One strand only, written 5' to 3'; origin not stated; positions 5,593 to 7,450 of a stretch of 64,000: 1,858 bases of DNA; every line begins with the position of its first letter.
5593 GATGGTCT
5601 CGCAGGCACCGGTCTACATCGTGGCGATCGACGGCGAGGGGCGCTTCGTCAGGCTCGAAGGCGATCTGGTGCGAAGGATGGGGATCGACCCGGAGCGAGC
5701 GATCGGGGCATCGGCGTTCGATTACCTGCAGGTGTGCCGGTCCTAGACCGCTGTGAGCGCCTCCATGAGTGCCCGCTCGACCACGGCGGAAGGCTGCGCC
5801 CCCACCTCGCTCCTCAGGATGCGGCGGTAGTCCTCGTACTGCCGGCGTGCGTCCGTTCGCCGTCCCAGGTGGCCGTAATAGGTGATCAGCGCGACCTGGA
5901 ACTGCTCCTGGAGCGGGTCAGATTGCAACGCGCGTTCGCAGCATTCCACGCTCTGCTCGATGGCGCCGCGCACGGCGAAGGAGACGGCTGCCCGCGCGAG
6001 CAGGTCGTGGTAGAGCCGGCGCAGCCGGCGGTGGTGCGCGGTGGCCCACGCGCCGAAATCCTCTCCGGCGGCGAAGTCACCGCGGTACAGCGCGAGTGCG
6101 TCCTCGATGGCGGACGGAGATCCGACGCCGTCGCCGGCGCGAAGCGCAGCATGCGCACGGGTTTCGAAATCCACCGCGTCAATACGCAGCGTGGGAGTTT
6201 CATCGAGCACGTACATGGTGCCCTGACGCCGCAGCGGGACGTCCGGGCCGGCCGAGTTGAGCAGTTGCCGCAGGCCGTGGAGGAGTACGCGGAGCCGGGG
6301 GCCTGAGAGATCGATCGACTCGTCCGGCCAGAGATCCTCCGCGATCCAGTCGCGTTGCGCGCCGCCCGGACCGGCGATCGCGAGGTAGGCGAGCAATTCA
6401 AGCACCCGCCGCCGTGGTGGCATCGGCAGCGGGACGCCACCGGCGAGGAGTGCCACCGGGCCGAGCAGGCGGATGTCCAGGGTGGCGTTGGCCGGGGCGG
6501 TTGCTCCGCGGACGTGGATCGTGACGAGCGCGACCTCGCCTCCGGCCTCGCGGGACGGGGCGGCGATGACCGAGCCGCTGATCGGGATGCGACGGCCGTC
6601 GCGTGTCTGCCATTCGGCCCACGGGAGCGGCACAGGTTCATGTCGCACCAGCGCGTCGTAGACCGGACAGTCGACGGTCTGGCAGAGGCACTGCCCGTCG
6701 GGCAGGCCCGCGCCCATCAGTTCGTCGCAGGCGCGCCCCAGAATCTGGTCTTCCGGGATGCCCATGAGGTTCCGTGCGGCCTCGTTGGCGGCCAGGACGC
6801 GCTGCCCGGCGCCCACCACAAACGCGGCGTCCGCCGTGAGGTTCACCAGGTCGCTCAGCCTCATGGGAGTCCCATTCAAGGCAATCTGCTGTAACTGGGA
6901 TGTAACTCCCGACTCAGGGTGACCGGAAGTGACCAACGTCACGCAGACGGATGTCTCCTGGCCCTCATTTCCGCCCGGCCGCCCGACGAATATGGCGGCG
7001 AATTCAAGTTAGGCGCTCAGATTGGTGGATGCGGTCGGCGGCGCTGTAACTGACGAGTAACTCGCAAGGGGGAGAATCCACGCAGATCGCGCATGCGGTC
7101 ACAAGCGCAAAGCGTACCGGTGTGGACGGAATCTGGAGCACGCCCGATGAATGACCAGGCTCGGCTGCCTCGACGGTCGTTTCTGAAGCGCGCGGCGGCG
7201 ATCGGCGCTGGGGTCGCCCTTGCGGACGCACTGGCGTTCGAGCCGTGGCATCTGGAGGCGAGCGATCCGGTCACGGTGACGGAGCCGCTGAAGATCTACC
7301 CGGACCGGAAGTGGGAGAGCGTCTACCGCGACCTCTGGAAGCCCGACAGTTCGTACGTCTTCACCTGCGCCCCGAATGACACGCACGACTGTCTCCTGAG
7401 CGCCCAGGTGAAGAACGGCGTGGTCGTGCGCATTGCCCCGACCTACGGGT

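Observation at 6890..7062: Two sets of tandem heptamer repeats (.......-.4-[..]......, 11-bp periodicity) in the shared promoter region: candidate SARP boxes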

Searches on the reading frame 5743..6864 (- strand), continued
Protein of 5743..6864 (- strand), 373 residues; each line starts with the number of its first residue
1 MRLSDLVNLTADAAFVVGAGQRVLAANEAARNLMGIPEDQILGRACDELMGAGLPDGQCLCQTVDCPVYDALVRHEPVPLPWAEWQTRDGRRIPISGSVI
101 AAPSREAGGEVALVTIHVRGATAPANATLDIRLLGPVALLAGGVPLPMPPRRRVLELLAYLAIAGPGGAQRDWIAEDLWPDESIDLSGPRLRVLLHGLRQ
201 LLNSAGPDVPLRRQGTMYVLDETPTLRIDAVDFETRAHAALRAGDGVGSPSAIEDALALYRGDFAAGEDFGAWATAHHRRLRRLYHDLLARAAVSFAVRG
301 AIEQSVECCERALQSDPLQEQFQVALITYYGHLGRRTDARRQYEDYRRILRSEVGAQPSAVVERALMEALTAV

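Call 68: predict_structure(alignment_id=A1)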
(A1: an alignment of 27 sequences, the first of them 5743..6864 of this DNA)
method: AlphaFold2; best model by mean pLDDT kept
length: 373 residues; sequences in the alignment: 27
mean_pLDDT: 86.2   pTM: 0.67
mean pLDDT of the five models: 86.2, 84.9, 83.9, 80.1, 79.1
residues with pLDDT >= 90: 167; 70-90: 169; 50-70: 32; < 50: 5
segments of 3 or more residues with pLDDT < 50: 121-124
pLDDT, mean of each block of 10 residues (from residue 1): 75 84 88 86 88 77 76 84 85 87 67 83 63 91 76 88 91 92 87 86 71 91 85 93 66 91 88 92 96 91 95 95 97 95 98 96 97 75
secondary structure, 60 per line:
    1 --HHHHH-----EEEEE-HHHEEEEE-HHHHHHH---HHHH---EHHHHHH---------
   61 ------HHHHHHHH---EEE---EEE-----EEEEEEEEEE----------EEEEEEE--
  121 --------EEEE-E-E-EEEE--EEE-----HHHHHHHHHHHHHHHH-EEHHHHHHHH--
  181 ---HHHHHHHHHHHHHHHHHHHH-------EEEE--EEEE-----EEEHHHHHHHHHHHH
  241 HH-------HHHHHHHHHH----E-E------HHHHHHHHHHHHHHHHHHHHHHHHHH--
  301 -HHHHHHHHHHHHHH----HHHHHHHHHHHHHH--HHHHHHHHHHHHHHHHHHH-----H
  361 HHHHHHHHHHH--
elements in order: H3-7 E13-17 E22-26 H28-34 H38-41 H46-51 H67-74 E78-80 E84-86 E92-101 E112-118 E129-132 E138-141 E144-146 H152-167 H171-178 H184-203 E211-214 E217-220 E226-228 H229-242 H250-259 H273-298 H302-315 H320-333 H336-354 H360-371

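Call 70: fold_search(model_id=the predicted structure, library=pdb)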
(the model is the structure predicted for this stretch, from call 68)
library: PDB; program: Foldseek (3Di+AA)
matches with E <= 10: 1581; with E <= 0.001: 200
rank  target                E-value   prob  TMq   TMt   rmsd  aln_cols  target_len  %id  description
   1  2ff4_A                9.0e-12  1.00  0.55  0.54   3.7       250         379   22  Mycobacterium tuberculosis EmbR in complex with low affinity phosphopeptide (released 2006-01-24)
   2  2ff4_B                1.7e-11  1.00  0.55  0.55   3.5       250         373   22  Mycobacterium tuberculosis EmbR in complex with low affinity phosphopeptide (released 2006-01-24)
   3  8k60_J                5.8e-11  1.00  0.53  0.76   3.7       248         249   24  Cryo-EM structure of Streptomyces coelicolor transcription initiation complex with the global transcription factor Afs (released 2024-07-31)
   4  2fez                  9.2e-11  1.00  0.55  0.55   3.5       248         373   22  Mycobacterium tuberculosis EmbR (released 2006-01-24)
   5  8k60_I                3.0e-10  1.00  0.54  0.77   3.4       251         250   24  Cryo-EM structure of Streptomyces coelicolor transcription initiation complex with the global transcription factor Afs (released 2024-07-31)
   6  8hvr_I                4.0e-10  1.00  0.54  0.76   3.8       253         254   24  Cryo-EM structure of AfsR-dependent transcription activation complex with afsS promoter (released 2023-12-27)
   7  8a7f_A                2.6e-06  1.00  0.24  0.24  25.0       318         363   15  Crystal structure of a chimeric LOV-Histidine kinase SB2F1-I66R mutant (asymmetrical variant, trigonal form with long  (released 2024-01-10)
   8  8a7h_A                3.9e-06  1.00  0.23  0.24  25.2       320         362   16  Crystal structure of a chimeric LOV-Histidine kinase SB2F1-I66R mutant (light state; asymmetrical variant, trigonal fo (released 2024-01-10)
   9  3mfx_A                4.7e-06  1.00  0.22  0.64   4.0       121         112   14  Crystal Structure of the sensory box domain of the sensory-box/GGDEF protein SO_1695 from Shewanella oneidensis, North (released 2010-04-14)
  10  3mfx_C                4.9e-06  1.00  0.23  0.65   4.2       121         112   17  Crystal Structure of the sensory box domain of the sensory-box/GGDEF protein SO_1695 from Shewanella oneidensis, North (released 2010-04-14)
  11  5hzk_D                4.9e-06  1.00  0.24  0.20  22.9       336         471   12  Crystal structure of photoinhibitable Intersectin1 containing wildtype LOV2 domain in complex with Cdc42 (released 2016-12-21)
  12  5hzk_B                4.9e-06  1.00  0.24  0.20  22.4       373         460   11  Crystal structure of photoinhibitable Intersectin1 containing wildtype LOV2 domain in complex with Cdc42 (released 2016-12-21)
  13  8a3u                  7.3e-06  1.00  0.24  0.25  25.0       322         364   14  Crystal structure of a chimeric LOV-Histidine kinase SB2F1 (symmetrical variant, trigonal form with short c-axis) (released 2023-12-20)
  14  8a7f_B                7.3e-06  1.00  0.23  0.23  25.3       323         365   16  Crystal structure of a chimeric LOV-Histidine kinase SB2F1-I66R mutant (asymmetrical variant, trigonal form with long  (released 2024-01-10)
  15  5hzj_A                7.3e-06  1.00  0.24  0.19  21.5       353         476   10  Crystal structure of photoinhibitable Intersectin1 containing wildtype LOV2 domain (released 2016-12-21)
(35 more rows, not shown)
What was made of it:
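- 5743..6864 (-): Regulator gene: PAS (residues 1-120) + OmpR-type winged helix + BTAD (residues 124-372), that is a PAS-fused small SARP. AlphaFold model with pLDDT 86, matched by Foldseek to EmbR and AfsR with TM 0.76 normalised by target (calls 68, 70).
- On SARP-family regulator (protein): The AlphaFold model matches 2FF4, 8K60 and 8HVR over about 250 columns (calls 68, 70).
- The predicted fold matches the AfsR SARP domain in its polymerase complex, 8K60 and 8HVR (calls 68, 70).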

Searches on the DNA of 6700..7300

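Call 47: search_rna_families(source=window, start=6700, end=7300, threshold=evalue, max_evalue=1)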
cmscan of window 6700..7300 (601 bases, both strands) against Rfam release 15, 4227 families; matches with E-value up to 1: 0.
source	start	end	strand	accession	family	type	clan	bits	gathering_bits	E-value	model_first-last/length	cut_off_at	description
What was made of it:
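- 7087..7110 (+): Conserved leader element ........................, starting about 3 nt after the predicted transcription start. Function unknown. No Rfam family matches (call 47).
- Tried and rejected: Rfam finds nothing at E<=1 (call 47).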
